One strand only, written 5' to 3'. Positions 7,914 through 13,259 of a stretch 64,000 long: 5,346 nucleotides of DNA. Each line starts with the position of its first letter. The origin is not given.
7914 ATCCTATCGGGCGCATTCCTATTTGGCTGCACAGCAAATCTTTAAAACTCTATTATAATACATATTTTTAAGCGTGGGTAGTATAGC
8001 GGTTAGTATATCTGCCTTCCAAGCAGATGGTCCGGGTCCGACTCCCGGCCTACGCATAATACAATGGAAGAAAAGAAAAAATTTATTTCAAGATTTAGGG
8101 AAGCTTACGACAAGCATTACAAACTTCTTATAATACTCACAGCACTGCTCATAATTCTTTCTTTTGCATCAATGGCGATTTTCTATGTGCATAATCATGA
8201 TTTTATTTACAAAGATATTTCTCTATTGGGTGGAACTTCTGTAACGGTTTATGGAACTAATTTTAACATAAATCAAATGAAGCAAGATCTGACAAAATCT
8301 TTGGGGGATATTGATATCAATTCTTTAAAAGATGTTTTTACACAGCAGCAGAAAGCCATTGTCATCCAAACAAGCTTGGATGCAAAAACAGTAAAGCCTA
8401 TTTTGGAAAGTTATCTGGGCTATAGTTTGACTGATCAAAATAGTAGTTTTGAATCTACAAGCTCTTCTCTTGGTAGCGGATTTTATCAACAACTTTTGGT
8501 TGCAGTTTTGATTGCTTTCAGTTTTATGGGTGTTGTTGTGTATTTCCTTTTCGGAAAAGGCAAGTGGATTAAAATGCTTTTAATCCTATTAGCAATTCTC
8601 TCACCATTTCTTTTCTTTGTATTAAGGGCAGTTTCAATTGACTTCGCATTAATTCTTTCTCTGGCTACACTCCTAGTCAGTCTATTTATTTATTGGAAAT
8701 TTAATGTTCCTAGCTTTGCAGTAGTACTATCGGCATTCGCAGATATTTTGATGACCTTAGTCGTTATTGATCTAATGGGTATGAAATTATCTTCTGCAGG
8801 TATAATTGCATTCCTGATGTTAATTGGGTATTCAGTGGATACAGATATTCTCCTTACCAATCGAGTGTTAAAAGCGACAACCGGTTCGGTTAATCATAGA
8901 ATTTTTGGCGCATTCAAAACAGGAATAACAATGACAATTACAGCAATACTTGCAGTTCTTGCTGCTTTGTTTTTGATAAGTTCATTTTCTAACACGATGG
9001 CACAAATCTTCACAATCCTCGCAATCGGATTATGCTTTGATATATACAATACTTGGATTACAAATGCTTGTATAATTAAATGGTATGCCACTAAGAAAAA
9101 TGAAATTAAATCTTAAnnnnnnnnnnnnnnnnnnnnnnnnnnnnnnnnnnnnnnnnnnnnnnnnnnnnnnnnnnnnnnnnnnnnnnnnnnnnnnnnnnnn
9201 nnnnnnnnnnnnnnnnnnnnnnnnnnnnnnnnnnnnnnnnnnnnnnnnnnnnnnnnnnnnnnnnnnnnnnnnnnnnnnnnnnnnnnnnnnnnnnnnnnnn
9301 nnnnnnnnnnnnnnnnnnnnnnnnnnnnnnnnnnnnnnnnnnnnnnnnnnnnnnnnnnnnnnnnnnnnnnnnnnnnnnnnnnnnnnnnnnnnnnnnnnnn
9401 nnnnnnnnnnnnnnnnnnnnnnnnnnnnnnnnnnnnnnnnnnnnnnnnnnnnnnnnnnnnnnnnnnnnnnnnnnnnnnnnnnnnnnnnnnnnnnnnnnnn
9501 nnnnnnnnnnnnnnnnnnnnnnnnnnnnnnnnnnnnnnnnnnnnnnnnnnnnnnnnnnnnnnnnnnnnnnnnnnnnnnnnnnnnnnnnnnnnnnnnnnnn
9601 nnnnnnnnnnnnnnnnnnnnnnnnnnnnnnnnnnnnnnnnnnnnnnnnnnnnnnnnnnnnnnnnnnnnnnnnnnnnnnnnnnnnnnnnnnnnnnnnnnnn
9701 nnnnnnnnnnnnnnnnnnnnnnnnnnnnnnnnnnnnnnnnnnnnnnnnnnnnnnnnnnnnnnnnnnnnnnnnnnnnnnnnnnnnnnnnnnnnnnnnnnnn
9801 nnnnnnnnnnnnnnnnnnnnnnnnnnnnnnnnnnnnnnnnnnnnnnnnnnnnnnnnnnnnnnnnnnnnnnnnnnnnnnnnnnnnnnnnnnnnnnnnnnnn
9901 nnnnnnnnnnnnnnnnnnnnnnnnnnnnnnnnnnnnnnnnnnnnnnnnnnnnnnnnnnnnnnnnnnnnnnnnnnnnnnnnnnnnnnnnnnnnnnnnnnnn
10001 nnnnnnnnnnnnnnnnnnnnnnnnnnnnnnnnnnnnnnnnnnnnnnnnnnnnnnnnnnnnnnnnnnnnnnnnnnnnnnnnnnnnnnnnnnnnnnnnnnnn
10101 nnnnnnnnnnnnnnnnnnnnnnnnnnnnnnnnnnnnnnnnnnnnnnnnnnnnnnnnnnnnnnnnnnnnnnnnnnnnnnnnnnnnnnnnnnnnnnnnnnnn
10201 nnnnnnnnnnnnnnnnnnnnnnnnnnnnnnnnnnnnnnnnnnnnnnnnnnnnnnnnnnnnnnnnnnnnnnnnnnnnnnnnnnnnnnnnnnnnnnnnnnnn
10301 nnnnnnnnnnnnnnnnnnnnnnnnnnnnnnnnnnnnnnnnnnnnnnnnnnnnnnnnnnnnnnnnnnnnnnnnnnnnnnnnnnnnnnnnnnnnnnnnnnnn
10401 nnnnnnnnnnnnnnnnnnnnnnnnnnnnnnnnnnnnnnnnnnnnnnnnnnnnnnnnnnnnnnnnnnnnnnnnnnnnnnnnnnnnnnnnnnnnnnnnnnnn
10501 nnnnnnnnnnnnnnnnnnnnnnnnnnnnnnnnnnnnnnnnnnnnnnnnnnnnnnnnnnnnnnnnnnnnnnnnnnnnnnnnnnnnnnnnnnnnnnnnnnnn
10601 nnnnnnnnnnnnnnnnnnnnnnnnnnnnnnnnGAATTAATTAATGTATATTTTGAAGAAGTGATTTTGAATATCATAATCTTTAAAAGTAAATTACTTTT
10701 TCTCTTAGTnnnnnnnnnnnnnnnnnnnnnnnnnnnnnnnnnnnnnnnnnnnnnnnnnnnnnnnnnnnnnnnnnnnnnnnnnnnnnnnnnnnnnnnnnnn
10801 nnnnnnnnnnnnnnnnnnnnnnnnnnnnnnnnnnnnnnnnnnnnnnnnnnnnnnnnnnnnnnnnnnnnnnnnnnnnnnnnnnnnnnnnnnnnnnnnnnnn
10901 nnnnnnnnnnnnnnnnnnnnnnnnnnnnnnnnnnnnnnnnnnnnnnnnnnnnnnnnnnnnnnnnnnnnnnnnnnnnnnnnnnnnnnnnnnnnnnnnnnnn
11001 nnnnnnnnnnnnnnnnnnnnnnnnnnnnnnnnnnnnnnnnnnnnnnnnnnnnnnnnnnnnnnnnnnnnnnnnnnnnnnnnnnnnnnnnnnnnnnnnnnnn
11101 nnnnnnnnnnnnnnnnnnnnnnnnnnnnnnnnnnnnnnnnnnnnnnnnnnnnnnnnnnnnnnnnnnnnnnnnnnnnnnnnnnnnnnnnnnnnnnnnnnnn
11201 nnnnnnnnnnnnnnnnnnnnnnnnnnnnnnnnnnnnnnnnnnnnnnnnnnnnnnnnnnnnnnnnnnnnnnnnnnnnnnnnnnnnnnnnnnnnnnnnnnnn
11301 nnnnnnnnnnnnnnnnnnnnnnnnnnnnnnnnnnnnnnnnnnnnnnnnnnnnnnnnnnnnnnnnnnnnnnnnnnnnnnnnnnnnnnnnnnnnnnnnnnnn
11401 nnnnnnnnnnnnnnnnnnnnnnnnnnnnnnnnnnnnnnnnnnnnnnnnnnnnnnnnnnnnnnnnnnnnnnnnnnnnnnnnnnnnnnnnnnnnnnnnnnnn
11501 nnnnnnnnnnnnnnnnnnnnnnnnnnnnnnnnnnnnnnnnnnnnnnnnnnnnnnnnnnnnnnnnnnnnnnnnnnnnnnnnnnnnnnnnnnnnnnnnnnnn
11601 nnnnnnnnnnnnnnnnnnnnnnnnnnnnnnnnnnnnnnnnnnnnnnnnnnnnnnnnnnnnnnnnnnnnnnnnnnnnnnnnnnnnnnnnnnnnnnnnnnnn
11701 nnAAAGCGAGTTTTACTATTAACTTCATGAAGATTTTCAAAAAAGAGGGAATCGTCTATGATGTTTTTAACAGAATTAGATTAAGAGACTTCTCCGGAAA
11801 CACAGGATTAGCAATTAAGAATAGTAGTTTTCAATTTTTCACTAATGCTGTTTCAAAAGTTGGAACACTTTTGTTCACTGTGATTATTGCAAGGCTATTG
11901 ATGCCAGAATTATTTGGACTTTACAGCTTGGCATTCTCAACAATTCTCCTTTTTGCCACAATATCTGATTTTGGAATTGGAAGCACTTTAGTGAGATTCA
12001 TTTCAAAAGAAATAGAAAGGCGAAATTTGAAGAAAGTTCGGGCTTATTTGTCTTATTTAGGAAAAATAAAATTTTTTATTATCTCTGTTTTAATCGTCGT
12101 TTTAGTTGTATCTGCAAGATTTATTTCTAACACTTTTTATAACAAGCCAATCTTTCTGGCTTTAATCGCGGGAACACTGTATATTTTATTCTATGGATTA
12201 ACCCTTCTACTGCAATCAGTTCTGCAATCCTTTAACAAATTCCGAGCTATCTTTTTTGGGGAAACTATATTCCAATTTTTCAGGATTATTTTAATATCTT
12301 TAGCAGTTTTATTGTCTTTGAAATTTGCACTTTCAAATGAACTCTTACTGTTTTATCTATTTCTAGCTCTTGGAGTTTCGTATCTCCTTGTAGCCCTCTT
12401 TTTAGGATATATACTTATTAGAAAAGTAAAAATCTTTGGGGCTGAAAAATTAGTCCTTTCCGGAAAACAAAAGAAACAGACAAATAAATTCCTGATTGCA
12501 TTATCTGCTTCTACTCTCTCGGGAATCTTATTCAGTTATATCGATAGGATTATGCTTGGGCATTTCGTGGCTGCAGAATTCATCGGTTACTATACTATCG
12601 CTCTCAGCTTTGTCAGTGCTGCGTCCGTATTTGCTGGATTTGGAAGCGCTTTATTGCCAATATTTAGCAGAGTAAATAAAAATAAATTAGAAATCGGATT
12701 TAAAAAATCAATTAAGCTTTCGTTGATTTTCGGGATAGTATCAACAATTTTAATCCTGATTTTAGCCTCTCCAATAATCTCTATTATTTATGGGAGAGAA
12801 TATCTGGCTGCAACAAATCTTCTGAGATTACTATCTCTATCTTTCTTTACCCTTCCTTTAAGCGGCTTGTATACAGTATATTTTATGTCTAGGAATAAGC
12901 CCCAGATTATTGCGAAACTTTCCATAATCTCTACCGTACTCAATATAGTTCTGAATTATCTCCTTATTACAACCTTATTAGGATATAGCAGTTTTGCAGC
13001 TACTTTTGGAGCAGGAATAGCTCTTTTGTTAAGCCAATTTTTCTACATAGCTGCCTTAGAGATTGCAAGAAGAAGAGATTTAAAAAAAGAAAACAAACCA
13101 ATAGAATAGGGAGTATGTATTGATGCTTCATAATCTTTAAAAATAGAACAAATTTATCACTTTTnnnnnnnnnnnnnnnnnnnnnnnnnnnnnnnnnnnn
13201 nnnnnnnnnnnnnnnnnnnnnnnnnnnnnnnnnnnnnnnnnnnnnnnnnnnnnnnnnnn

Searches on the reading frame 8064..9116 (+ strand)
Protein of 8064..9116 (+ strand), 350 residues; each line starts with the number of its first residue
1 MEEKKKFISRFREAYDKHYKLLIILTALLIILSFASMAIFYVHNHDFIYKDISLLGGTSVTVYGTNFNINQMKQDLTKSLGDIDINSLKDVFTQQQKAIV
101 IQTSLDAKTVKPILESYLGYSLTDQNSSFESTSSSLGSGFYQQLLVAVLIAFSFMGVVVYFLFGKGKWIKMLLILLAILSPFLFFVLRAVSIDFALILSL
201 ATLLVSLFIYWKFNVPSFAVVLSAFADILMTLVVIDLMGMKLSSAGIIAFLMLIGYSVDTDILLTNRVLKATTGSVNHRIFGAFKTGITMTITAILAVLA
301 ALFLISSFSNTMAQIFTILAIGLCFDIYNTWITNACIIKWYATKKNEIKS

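Call 54: search_protein_families(library=pfam, proteins=[window:8064-9116:+], max_evalue=0.00001)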
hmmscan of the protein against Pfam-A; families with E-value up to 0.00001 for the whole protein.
window:8064-9116:+ (350 aa): 1 family
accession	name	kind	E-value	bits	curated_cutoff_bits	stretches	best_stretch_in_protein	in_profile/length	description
PF02355.23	SecD_SecF_C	-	1.1e-20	74.3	20.5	1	194-343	35-188/189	Protein export membrane protein SecD/SecF, C-terminal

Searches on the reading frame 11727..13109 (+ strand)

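Call 54: search_protein_families(library=pfam, proteins=[window:11727-13109:+], max_evalue=0.00001)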
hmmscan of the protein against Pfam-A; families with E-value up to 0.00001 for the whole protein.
window:11727-13109:+ (460 aa): 4 families
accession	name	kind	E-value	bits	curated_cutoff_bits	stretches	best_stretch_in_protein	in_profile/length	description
PF01943.22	Polysacc_synt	-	1.2e-23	84.4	28.2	1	31-315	3-272/274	Polysaccharide biosynthesis protein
PF13440.11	Polysacc_synt_3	-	7.6e-13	48.8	23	1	53-362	1-291/293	Polysaccharide biosynthesis protein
PF03023.19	MurJ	-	2.7e-08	33.3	27.4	1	151-440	106-397/451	Lipid II flippase MurJ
PF01554.23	MatE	-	3.7e-07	30.4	24.9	1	268-412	11-161/161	MatE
